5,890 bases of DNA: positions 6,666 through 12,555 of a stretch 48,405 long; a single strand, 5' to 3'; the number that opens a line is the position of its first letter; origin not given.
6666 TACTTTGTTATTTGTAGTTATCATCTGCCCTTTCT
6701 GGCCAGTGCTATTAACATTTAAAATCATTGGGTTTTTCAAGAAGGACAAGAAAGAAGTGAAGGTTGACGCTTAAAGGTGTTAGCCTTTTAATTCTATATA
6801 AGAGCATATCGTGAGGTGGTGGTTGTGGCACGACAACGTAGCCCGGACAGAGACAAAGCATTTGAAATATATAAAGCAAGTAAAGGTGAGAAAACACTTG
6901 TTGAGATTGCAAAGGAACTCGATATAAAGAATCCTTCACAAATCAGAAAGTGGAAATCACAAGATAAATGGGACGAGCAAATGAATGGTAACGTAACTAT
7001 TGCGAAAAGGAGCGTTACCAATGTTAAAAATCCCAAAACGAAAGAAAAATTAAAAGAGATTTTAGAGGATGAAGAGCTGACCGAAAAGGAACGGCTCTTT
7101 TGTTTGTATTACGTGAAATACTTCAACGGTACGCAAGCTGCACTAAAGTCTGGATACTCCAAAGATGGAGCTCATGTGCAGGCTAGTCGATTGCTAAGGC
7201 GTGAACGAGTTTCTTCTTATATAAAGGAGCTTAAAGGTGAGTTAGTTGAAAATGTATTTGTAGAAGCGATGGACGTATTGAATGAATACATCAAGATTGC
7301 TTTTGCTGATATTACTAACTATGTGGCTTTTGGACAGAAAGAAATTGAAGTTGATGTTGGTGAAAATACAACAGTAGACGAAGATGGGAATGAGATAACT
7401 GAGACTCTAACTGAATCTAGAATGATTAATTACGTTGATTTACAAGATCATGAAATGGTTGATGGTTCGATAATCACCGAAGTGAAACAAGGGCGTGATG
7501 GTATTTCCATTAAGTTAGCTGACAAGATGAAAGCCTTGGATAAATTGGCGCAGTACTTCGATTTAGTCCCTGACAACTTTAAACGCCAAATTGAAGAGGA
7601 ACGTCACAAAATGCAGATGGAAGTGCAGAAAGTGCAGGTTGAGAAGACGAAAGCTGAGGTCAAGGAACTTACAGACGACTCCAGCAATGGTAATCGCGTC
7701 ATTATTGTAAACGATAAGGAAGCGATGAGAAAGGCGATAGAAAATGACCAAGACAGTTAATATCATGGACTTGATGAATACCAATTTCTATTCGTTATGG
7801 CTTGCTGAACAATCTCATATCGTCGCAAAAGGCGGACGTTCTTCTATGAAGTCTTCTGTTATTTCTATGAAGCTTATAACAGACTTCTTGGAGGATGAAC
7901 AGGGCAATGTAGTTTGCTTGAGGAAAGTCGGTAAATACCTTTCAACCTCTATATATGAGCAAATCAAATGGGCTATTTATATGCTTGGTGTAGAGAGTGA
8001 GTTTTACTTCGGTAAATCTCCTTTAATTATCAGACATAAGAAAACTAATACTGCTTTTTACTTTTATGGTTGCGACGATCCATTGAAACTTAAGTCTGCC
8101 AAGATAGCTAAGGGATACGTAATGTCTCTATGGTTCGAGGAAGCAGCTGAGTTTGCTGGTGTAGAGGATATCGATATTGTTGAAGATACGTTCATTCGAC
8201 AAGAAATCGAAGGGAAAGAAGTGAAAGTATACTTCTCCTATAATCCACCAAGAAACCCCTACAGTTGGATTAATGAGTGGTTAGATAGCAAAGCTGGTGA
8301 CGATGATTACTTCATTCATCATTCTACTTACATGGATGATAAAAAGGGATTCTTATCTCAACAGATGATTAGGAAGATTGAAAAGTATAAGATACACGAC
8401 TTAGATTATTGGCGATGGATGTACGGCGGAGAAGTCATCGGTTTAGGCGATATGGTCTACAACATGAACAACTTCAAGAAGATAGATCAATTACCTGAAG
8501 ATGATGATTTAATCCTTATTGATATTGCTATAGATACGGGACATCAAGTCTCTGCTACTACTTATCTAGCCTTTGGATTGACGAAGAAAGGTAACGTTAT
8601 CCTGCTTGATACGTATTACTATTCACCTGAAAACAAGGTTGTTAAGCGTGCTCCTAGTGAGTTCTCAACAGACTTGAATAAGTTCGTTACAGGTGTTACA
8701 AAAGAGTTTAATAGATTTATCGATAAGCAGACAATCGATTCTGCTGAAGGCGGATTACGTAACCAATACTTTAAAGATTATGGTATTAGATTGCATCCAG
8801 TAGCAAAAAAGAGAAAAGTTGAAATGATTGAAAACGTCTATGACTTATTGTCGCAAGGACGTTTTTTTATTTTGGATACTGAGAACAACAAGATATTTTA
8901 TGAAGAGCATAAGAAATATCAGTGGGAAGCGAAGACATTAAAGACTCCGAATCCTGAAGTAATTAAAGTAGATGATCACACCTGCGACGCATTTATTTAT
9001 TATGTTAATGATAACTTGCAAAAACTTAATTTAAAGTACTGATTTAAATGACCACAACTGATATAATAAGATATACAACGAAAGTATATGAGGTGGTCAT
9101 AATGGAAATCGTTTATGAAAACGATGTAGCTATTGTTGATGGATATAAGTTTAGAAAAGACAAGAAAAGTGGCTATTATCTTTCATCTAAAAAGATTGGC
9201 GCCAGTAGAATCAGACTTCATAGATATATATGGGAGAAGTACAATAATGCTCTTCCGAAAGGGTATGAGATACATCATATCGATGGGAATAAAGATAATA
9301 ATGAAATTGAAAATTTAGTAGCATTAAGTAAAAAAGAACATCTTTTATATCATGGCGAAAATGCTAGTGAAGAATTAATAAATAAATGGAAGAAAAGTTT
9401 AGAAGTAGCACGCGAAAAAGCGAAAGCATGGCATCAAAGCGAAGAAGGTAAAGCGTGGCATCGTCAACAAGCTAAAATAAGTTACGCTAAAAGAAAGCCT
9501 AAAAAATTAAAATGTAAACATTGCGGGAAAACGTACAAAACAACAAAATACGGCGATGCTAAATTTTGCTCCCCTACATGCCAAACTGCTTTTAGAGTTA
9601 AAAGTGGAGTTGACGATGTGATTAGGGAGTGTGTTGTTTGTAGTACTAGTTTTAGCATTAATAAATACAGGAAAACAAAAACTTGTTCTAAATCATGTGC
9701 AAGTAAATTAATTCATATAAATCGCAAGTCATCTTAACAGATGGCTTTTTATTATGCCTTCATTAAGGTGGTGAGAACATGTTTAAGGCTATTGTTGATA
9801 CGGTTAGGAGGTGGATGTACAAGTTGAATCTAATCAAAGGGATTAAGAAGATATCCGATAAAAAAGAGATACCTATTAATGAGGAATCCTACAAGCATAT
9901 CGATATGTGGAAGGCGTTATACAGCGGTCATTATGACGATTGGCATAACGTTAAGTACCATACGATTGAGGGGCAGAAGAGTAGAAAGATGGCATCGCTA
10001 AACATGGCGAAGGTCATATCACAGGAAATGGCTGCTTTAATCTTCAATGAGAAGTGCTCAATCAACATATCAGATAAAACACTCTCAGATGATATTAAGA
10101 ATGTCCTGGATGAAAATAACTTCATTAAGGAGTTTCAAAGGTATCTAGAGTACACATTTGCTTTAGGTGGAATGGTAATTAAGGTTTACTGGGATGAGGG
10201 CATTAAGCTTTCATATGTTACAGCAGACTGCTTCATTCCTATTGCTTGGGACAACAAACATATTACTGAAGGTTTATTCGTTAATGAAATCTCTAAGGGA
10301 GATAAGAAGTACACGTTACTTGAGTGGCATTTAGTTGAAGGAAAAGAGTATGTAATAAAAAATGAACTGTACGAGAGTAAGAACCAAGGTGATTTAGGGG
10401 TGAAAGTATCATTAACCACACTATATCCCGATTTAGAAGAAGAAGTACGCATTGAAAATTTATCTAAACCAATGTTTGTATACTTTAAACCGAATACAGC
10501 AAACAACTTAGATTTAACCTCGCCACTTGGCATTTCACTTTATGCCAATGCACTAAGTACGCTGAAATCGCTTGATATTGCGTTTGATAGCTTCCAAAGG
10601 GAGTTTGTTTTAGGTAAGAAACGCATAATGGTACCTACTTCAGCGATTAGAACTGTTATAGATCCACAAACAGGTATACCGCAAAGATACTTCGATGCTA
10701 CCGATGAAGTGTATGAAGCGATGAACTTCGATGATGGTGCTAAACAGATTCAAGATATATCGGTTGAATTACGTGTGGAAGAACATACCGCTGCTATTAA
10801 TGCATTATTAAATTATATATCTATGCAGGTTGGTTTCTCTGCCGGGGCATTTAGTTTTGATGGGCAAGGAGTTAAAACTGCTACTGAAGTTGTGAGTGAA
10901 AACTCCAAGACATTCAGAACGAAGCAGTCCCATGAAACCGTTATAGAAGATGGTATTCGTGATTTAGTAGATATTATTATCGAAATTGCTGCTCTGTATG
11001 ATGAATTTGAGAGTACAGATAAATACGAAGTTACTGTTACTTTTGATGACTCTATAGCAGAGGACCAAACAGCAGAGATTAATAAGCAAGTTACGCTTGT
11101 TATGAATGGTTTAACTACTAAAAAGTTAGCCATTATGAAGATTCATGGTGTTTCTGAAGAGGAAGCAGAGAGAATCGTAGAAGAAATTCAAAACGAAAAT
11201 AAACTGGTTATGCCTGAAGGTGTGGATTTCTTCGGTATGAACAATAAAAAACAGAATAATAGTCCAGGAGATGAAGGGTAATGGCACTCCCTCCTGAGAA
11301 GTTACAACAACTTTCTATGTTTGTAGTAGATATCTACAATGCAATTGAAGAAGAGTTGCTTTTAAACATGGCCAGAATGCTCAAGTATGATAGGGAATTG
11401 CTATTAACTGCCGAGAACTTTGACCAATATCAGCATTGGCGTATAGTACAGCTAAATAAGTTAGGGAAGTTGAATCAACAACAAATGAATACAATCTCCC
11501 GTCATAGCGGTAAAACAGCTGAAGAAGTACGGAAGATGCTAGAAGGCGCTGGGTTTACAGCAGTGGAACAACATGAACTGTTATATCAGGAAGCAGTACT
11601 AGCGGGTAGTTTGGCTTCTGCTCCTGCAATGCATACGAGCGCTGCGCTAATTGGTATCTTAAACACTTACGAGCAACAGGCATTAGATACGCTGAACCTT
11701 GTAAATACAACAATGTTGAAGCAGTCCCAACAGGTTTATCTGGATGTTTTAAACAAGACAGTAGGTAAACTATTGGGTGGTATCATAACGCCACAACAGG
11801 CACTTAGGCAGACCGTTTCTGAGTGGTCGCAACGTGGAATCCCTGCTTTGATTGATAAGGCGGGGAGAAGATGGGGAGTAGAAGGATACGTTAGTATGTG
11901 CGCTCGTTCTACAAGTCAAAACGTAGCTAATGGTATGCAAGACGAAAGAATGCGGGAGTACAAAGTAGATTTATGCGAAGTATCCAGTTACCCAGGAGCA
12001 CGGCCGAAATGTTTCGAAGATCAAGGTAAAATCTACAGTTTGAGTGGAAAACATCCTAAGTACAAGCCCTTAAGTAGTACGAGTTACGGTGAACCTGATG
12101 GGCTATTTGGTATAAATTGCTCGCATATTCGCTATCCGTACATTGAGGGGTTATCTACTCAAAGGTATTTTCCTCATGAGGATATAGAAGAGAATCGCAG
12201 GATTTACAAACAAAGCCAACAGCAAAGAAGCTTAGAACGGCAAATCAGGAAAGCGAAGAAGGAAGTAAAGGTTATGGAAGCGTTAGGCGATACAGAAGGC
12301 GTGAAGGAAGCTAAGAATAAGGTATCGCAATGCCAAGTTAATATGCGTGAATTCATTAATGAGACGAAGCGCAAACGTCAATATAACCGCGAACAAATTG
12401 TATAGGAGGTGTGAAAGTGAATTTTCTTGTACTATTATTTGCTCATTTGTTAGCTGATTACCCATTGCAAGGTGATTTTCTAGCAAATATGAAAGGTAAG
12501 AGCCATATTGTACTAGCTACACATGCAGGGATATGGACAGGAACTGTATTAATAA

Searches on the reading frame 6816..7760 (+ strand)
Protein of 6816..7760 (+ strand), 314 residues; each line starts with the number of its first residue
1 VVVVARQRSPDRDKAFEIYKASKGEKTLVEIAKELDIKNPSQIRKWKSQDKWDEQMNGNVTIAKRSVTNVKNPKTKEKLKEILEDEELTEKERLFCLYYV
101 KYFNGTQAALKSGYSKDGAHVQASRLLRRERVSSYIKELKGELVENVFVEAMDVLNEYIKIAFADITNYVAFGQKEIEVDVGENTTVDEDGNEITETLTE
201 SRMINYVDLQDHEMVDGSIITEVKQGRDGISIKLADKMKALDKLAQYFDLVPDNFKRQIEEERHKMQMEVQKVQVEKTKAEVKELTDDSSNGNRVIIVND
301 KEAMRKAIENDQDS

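Call 9: search_protein_families(library=pfam, proteins=[window:6816-7760:+], max_evalue=0.001)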
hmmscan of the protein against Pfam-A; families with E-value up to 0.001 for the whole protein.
window:6816-7760:+ (314 aa): 2 families
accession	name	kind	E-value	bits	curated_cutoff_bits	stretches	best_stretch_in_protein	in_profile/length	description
PF03592.21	Terminase_2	-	1.7e-40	139.3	26.1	1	88-260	1-136/141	Terminase small subunit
PF10668.15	Phage_terminase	-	4.5e-17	61.9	22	1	5-65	2-66/67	Phage terminase small subunit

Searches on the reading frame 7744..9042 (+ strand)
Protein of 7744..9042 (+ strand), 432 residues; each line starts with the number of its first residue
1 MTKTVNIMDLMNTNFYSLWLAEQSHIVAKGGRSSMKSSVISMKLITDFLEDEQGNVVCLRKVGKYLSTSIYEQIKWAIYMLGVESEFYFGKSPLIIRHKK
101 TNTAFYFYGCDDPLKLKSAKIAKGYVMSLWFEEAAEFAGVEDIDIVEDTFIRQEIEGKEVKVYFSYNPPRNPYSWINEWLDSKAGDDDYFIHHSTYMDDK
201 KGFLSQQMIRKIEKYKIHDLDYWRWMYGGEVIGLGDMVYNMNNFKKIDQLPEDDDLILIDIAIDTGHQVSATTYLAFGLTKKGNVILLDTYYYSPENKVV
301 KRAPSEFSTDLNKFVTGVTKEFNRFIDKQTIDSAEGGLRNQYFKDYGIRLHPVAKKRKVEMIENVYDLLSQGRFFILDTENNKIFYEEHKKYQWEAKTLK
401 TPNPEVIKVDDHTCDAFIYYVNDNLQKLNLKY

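Call 9: search_protein_families(library=pfam, proteins=[window:7744-9042:+], max_evalue=0.001)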
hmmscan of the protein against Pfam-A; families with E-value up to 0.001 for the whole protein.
window:7744-9042:+ (432 aa): 2 families
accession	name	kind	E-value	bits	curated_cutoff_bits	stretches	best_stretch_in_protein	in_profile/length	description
PF04466.19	Terminase_3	-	1.9e-51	175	23.2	1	23-230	2-201/201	Phage terminase large subunit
PF17288.8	Terminase_3C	-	3e-33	115.8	26.7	1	264-423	1-155/155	Terminase RNAseH like domain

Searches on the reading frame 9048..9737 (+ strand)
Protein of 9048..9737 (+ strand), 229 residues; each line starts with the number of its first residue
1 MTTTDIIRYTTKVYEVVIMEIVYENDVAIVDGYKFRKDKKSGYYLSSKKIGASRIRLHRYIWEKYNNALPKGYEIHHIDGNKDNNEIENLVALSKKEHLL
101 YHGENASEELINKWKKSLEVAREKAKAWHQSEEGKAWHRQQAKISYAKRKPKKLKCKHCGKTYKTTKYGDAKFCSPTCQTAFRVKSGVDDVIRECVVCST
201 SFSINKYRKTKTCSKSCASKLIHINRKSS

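Call 9: search_protein_families(library=pfam, proteins=[window:9048-9737:+], max_evalue=0.001)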
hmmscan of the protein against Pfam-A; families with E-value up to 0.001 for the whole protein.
window:9048-9737:+ (229 aa): 1 family
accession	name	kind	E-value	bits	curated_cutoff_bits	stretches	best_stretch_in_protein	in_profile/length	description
PF13392.12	HNH_3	-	9.6e-16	57.6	24.8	1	56-99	2-45/46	HNH endonuclease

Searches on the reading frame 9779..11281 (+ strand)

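Call 9: search_protein_families(library=pfam, proteins=[window:9779-11281:+], max_evalue=0.001)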
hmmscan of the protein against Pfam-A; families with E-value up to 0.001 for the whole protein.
window:9779-11281:+ (500 aa): 1 family
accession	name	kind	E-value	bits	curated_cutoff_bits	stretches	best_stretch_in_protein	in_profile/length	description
PF05133.19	SPP1_portal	-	1.2e-41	143.5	25.5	1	28-475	2-415/416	Phage portal protein, SPP1 Gp6-like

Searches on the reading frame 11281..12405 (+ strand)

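Call 9: search_protein_families(library=pfam, proteins=[window:11281-12405:+], max_evalue=0.001)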
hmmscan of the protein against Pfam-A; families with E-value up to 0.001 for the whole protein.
window:11281-12405:+ (374 aa): 1 family
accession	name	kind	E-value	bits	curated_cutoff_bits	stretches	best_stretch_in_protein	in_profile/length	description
PF06152.16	Phage_min_cap2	-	9.6e-97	324.6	26.3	1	3-360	1-366/366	Phage minor capsid protein 2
